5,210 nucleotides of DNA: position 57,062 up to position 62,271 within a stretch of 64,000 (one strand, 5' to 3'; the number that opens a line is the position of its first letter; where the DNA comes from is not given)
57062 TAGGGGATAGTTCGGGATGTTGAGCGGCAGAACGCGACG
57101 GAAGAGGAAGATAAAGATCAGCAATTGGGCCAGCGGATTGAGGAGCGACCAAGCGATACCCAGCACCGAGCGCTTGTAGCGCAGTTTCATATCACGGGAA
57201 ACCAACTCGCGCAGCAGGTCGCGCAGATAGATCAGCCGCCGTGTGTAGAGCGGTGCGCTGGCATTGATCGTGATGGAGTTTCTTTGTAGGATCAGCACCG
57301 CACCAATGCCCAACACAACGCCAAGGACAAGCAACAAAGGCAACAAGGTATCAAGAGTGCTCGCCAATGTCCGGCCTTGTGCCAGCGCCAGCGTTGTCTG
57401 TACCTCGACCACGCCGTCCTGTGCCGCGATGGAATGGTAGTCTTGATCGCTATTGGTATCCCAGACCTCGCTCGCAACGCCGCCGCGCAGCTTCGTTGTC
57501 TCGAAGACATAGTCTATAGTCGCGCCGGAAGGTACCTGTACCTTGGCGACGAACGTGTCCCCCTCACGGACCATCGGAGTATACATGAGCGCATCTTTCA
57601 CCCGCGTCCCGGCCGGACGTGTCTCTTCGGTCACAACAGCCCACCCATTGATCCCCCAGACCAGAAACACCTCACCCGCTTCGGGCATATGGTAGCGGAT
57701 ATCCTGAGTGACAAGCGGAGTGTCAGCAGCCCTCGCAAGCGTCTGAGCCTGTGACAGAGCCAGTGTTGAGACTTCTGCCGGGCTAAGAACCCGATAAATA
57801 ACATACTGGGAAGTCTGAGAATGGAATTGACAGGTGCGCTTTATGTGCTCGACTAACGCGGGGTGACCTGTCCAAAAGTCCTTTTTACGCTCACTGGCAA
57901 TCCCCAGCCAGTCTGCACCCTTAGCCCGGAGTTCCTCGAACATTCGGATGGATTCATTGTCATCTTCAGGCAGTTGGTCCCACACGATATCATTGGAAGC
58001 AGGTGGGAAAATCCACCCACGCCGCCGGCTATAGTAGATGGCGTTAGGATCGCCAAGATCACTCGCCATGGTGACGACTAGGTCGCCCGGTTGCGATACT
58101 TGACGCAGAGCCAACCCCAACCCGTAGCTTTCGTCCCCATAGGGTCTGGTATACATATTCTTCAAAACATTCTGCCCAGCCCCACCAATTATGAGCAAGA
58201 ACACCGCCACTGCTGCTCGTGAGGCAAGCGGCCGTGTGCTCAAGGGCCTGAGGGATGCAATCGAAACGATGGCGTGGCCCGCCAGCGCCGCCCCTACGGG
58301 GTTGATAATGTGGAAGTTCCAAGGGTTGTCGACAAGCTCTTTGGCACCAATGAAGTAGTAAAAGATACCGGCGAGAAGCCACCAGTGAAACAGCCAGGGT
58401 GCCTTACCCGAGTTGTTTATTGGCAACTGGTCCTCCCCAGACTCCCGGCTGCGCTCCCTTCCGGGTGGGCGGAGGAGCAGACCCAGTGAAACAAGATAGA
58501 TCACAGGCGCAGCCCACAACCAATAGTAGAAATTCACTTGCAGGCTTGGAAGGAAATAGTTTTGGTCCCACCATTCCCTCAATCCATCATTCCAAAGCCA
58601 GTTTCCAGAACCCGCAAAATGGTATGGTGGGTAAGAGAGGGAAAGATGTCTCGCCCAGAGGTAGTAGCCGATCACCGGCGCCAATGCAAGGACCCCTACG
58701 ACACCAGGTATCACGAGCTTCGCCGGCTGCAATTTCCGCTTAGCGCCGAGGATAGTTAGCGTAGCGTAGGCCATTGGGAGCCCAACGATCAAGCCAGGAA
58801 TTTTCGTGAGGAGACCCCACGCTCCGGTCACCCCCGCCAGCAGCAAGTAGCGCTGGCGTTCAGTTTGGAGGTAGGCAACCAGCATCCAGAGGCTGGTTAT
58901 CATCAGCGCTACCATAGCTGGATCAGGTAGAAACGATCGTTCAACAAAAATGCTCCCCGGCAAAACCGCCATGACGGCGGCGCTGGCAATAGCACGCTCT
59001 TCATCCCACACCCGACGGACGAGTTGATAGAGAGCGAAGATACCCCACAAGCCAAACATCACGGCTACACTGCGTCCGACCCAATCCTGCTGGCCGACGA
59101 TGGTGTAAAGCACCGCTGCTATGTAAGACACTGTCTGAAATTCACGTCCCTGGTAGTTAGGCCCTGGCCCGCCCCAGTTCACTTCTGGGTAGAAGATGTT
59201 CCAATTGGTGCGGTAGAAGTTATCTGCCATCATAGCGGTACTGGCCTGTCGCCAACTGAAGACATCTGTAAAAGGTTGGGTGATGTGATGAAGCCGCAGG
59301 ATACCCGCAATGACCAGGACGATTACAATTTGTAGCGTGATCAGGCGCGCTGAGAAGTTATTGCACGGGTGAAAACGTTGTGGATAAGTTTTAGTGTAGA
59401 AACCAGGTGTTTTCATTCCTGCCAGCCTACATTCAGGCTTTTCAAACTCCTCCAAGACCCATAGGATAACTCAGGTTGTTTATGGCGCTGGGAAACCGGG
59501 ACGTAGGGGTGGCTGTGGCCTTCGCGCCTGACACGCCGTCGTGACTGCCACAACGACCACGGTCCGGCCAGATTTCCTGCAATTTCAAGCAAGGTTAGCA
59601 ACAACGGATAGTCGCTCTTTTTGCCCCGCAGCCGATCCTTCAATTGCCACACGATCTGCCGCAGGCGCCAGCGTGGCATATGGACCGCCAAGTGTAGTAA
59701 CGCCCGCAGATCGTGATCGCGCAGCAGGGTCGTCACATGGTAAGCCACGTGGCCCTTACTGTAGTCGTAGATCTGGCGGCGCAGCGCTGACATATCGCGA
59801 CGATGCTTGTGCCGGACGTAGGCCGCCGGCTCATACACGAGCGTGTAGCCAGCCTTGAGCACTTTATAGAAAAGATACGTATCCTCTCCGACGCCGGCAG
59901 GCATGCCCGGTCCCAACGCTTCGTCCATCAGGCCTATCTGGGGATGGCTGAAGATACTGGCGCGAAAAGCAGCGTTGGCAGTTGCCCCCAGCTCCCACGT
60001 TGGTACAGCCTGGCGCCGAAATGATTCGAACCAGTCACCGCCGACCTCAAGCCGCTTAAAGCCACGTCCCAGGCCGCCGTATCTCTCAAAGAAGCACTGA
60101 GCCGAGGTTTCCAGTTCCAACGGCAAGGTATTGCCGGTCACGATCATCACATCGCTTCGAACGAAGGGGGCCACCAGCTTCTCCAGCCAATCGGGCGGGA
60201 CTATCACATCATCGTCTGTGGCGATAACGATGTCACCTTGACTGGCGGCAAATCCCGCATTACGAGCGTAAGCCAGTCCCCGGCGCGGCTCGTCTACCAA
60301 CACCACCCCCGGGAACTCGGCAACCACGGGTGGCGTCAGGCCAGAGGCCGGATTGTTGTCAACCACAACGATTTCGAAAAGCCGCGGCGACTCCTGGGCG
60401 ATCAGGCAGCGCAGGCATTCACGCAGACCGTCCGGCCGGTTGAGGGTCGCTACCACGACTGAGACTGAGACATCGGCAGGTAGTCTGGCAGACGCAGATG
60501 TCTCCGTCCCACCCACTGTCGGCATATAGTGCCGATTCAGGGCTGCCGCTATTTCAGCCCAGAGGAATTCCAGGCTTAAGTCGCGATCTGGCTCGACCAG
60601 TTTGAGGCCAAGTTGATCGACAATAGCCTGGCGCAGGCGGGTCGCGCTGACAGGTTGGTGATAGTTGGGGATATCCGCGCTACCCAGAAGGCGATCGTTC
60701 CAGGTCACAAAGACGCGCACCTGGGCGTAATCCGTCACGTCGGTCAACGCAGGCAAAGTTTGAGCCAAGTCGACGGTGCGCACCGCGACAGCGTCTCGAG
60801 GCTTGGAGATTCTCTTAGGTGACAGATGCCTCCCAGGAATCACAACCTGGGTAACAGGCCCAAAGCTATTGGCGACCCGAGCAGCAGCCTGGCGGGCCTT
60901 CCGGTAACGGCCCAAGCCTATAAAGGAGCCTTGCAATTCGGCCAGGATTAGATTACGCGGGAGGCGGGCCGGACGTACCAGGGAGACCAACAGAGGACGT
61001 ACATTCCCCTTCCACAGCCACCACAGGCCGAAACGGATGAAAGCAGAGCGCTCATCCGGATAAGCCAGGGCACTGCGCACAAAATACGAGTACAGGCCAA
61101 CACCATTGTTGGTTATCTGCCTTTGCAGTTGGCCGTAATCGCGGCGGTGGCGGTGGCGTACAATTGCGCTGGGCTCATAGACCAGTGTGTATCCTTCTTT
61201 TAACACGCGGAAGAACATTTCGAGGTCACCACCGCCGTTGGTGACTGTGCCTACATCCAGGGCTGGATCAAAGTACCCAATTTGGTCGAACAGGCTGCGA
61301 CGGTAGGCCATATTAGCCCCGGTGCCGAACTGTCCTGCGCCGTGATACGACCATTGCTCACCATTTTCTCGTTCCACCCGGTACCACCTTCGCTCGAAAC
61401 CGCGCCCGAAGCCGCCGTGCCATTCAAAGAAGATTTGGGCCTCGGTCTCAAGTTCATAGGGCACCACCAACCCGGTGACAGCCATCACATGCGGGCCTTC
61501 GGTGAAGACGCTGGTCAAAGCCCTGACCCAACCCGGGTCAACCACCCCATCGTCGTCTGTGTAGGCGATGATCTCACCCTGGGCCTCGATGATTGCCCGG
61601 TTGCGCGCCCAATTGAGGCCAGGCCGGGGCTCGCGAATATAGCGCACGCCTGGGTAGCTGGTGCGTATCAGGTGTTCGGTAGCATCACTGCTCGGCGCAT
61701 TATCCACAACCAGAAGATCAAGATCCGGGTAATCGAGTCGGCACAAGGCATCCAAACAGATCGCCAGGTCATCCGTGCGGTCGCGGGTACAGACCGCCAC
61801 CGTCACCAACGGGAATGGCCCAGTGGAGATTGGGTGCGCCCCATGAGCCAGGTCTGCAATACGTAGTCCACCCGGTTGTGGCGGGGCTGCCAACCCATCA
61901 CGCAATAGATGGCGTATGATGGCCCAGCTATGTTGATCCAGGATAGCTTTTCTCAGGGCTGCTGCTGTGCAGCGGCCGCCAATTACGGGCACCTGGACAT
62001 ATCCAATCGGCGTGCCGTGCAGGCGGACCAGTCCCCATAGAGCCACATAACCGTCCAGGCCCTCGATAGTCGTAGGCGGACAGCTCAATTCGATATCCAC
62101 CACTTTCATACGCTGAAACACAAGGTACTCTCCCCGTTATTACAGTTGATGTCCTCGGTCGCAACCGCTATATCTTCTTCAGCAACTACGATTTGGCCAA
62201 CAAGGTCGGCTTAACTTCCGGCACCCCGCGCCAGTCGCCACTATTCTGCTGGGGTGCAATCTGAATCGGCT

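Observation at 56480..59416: Single ORF fusing a GT-C glycosyltransferase, a carbohydrate-binding-like beta-sandwich and a complete Wzm ABC-2 permease: a possible coupled export-and-transfer machine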

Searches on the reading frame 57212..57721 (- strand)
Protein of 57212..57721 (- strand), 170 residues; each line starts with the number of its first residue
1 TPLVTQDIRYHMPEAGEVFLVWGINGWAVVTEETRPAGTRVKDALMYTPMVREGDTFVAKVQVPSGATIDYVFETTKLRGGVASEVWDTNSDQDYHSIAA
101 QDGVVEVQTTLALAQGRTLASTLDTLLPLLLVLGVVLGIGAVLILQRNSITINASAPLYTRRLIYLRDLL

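Call 37: find_related_loci(query=A2, collection=genome_contigs, flank=6000)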
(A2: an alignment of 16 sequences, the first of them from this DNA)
Query A2 (170 aa) in genome_contigs; peptide patterns used: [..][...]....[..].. (x = any residue, [..] = any of these).
26 stretches matched a pattern; 13 encode a relative of the query (tblastn E <= 1e-3); 13 distinct loci.
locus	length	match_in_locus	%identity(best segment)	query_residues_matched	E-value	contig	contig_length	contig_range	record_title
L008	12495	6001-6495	41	6-170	6e-43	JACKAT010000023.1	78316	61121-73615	MAG: Anaerolineales bacterium isolate HK-STAS-CHLO-2 HK-STAS-CHLO-2_23, whole genome shotgun sequence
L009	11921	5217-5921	54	3-113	1e-40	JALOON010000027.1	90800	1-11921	MAG: Oscillatoriaceae cyanobacterium Prado104 scaffold_394, whole genome shotgun sequence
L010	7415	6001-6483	46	2-139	7e-37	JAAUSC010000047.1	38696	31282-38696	MAG: Scytonema sp. RU_4_4 NODE_321_length_38696_cov_15.259613, whole genome shotgun sequence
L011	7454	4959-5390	47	2-143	8e-37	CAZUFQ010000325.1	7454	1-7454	MAG TPA_asm: uncultured Enterobacteriaceae bacterium isolate binchicken_co185_61 genome assembly, contig: NODE_18959_len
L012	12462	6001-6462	40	2-152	3e-34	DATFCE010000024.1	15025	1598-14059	MAG TPA_asm: Nitrospiraceae bacterium isolate SMAG_U8546 k141_2805795, whole genome shotgun sequence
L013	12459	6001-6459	41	2-156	1e-32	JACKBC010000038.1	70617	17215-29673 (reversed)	MAG: Caldilineaceae bacterium isolate HK-STAS-CHLO-11 HK-STAS-CHLO-11_38, whole genome shotgun sequence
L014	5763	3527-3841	50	5-107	7e-32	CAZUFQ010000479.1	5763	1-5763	MAG TPA_asm: uncultured Enterobacteriaceae bacterium isolate binchicken_co185_61 genome assembly, contig: NODE_29255_len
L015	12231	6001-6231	60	3-79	5e-29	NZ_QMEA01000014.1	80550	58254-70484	Brasilonema sp. UFV-L1 scaffold14_cov14, whole genome shotgun sequence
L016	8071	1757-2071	49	3-109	3e-29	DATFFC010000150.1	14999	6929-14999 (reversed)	MAG TPA_asm: Nitrospiraceae bacterium isolate SMAG_U8624 k141_2710330, whole genome shotgun sequence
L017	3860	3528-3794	55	3-90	6e-29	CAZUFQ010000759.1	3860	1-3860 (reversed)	MAG TPA_asm: uncultured Enterobacteriaceae bacterium isolate binchicken_co185_61 genome assembly, contig: NODE_58568_len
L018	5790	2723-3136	35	1-139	1e-27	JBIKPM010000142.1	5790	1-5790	MAG: Flavobacterium sp. isolate ME2015-04-27_3300042381_group6_bin16 Rohwer_bin885_scaffold_7419_c1, whole genome shotgu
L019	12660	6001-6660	42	2-114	1e-26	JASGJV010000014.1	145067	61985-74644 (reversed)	MAG: Nitrospira sp. isolate 5N512 JMF-2111-06-0005.ont.bin.512_13, whole genome shotgun sequence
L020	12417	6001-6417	35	3-147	2e-22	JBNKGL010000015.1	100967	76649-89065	MAG: Cyclobacteriaceae bacterium isolate E1E2.bin.3.strict NODE_15_length_100967_cov_6.718570, whole genome shotgun sequ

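Call 54: predict_structure(alignment_id=A2)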
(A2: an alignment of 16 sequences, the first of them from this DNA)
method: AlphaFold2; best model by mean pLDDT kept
length: 170 residues; sequences in the alignment: 16
mean_pLDDT: 81.7   pTM: 0.63
mean pLDDT of the five models: 81.7, 80.8, 79.9, 78.7, 77.9
residues with pLDDT >= 90: 77; 70-90: 52; 50-70: 30; < 50: 11
segments of 3 or more residues with pLDDT < 50: 116-121, 155-157
pLDDT, mean of each block of 10 residues (from residue 1): 92 92 95 93 95 95 95 89 86 90 86 54 65 82 66 49 64
secondary structure, 60 per line:
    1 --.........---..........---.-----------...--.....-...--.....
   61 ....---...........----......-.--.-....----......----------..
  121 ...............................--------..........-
elements in order: E3-11 E15-24 E40-42 E45-49 E51-53 E56-64 E68-78 E83-88 E95-98 E103-108 H119-151 H160-169

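Call 57: fold_search(model_id=the predicted structure, library=pdb)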
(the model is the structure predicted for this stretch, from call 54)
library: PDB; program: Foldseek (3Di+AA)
matches with E <= 10: 944; with E <= 0.001: 15
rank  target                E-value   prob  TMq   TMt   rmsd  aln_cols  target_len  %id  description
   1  8x8k_C                2.4e-05  1.00  0.41  0.66   5.1       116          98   12  Crystal structure of STBD1 CBM20 domain in complex with maltotetraose (released 2024-09-18)
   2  8x8k_A                6.7e-05  1.00  0.40  0.64   5.4       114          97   14  Crystal structure of STBD1 CBM20 domain in complex with maltotetraose (released 2024-09-18)
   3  6aij                  4.8e-04  1.00  0.38  0.11   4.8       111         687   16  Cyclodextrin glycosyltransferase from Paenibacillus macerans mutant N603D (released 2018-10-10)
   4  6l2h                  5.7e-04  1.00  0.38  0.11   5.1       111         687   15  CGTase mutant-Y167H (released 2019-10-16)
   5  2z0b_A                5.7e-04  1.00  0.40  0.58   6.7       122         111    9  Crystal structure of CBM20 domain of human putative glycerophosphodiester phosphodiesterase 5 (KIAA1434) (released 2008-05-06)
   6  4jcl                  5.7e-04  1.00  0.38  0.11   5.1       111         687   14  Crystal structure of Alpha-CGT from Paenibacillus macerans at 1.7 Angstrom resolution (released 2014-02-26)
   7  6cgt_A                6.0e-04  1.00  0.33  0.11   5.8       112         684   13  HOXA COMPLEX OF CYCLODEXTRIN GLYCOSYLTRANSFERASE MUTANT (released 1998-10-14)
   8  2vn4_A                7.5e-04  1.00  0.41  0.13   5.1       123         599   10  Glycoside Hydrolase Family 15 Glucoamylase from Hypocrea jecorina (released 2008-05-20)
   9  1cgt                  7.5e-04  1.00  0.38  0.11   5.1       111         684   14  STRUCTURE OF CYCLODEXTRIN GLYCOSYLTRANSFERASE REFINED AT 2.0 ANGSTROMS RESOLUTION (released 1994-01-31)
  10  3cgt_A                7.5e-04  1.00  0.38  0.11   5.1       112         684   14  STRUCTURE OF CYCLODEXTRIN GLYCOSYLTRANSFERASE COMPLEXED WITH ITS MAIN PRODUCT BETA-CYCLODEXTRIN (released 1998-05-27)
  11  4cgt                  8.0e-04  1.00  0.37  0.11   5.4       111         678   14  DELETION MUTANT DELTA(145-150), F151D OF CYCLODEXTRIN GLYCOSYLTRANSFERASE (released 1998-08-12)
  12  1tcm_A                8.4e-04  1.00  0.40  0.12   4.8       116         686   15  CYCLODEXTRIN GLYCOSYLTRANSFERASE W616A MUTANT FROM BACILLUS CIRCULANS STRAIN 251 (released 1997-04-21)
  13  1kcl_A                8.4e-04  1.00  0.35  0.10   5.4       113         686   14  Bacillus ciruclans strain 251 Cyclodextrin glycosyl transferase mutant G179L (released 2002-01-16)
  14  1pez_A                9.4e-04  1.00  0.38  0.11   5.1       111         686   14  Bacillus circulans strain 251 mutant A230V (released 2003-10-28)
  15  3wms                  1.0e-03  1.00  0.38  0.11   5.0       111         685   14  The crystal structure of Y195I mutant alpha-cyclodextrin glycosyltransferase from Paenibacillus macerans (released 2014-11-12)
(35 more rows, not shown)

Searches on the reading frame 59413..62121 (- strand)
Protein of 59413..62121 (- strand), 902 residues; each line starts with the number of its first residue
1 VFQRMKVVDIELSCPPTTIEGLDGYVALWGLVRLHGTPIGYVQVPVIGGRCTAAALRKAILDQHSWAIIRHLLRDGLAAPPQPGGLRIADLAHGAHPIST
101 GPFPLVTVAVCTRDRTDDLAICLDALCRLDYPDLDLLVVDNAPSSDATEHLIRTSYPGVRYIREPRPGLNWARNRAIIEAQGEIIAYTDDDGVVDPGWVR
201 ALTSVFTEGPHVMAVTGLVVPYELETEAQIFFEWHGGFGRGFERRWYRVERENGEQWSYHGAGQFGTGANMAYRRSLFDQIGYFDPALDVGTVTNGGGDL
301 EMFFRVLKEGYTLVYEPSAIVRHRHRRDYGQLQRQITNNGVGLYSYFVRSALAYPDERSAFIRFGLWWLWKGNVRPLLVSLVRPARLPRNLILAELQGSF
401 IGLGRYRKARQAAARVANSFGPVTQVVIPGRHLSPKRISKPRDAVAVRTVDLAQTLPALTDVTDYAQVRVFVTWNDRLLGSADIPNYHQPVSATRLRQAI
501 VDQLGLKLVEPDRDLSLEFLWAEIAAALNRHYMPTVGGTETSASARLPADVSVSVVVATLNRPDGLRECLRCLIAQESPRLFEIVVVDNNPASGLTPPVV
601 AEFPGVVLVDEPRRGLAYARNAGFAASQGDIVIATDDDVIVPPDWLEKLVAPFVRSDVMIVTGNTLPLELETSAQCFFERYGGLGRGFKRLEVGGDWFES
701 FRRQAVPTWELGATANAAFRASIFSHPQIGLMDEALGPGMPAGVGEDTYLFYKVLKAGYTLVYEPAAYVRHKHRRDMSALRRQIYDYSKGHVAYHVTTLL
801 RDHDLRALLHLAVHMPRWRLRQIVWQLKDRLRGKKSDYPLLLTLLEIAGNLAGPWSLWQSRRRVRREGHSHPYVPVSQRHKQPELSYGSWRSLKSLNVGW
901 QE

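Call 6: search_protein_families(library=pfam, proteins=[window:59413-62121:-], max_evalue=0.01)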
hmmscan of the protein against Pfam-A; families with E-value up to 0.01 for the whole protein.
window:59413-62121:- (902 aa): 4 families
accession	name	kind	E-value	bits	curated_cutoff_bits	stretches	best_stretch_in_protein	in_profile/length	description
PF00535.33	Glycos_transf_2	-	5.9e-50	169.9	23.3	2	554-664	1-114/168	Glycosyl transferase family 2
PF13641.12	Glyco_tranf_2_3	-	1.6e-30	107.3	27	2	106-335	3-223/230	Glycosyltransferase like family 2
PF13632.12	Glyco_trans_2_3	-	8e-19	68.7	27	2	184-355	1-148/198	Glycosyl transferase family group 2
PF13506.12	Glyco_transf_21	-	1.3e-09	38.2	21.7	2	622-668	24-70/174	Glycosyl transferase family 21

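Call 7: search_protein_families(library=ncbifam, proteins=[window:59413-62121:-], max_evalue=0.01)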
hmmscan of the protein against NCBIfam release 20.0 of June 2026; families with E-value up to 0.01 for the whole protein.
window:59413-62121:- (902 aa): 22 families
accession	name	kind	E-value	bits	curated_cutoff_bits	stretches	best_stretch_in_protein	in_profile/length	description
TIGR03965.1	mycofact_glyco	equivalog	2.7e-61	207.9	280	2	103-335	73-292/467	mycofactocin biosynthesis glycosyltransferase MftF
NF041875.1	EPS_EpsD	equivalog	2.1e-39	135.8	370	2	553-791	1-227/325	exopolysaccharide biosynthesis glycosyltransferase EpsD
NF038302.1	EPS_HpsE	equivalog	2e-29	102.6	300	2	106-359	3-259/307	hormogonium polysaccharide biosynthesis glycosyltransferase HpsE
NF041394.1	GtaseAglG_Halo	equivalog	9.1e-29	100.7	440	2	106-324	3-216/304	glucosyl-dolichyl phosphate glucuronosyltransferase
NF038299.1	EPS_HpsN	equivalog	2e-28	99.3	425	2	104-323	1-220/317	hormogonium polysaccharide biosynthesis glycosyltransferase HpsN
NF007482.0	PRK10073.1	equivalog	2.2e-18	66.3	423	2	552-664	7-121/334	glycosyltransferase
TIGR03937.1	PgaC_IcaA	equivalog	1.2e-15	57.4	422.3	2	100-217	41-161/407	poly-beta-1,6-N-acetyl-D-glucosamine synthase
TIGR03111.1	glyc2_xrt_Gpos1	hypoth_equivalog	8.6e-14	51.2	363.95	2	100-221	45-171/439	TIGR03111 family XrtG-associated glycosyltransferase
TIGR04242.1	nodulat_NodC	equivalog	5.6e-13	48.6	550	2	544-663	41-166/395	chitooligosaccharide synthase NodC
NF050050.1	ProtGlycPglI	equivalog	1.3e-09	37.8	500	1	104-214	2-117/306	GalNAc(5)-diNAcBac-PP-undecaprenol beta-1,3-glucosyltransferase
TIGR04283.1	glyco_like_mftF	equivalog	2.5e-08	33.8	182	1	553-653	1-97/221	TIGR04283 family arsenosugar biosynthesis glycosyltransferase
TIGR03469.1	HpnB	hypoth_equivalog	1.2e-06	27.8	379.25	0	101-153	41-93/386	hopene-associated glycosyltransferase HpnB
TIGR04017.1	WcaA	equivalog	4.7e-06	26.4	495.75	1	104-211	5-111/279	colanic acid biosynthesis glycosyltransferase WcaA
NF007453.0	PRK10018.1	equivalog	5.1e-06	26.4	382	1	104-207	6-108/280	colanic acid biosynthesis glycosyltransferase WcaA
TIGR04440.1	glyco_TIGR04440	domain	1.1e-05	25.3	70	1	106-224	2-124/215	TIGR00180 family glycosyltransferase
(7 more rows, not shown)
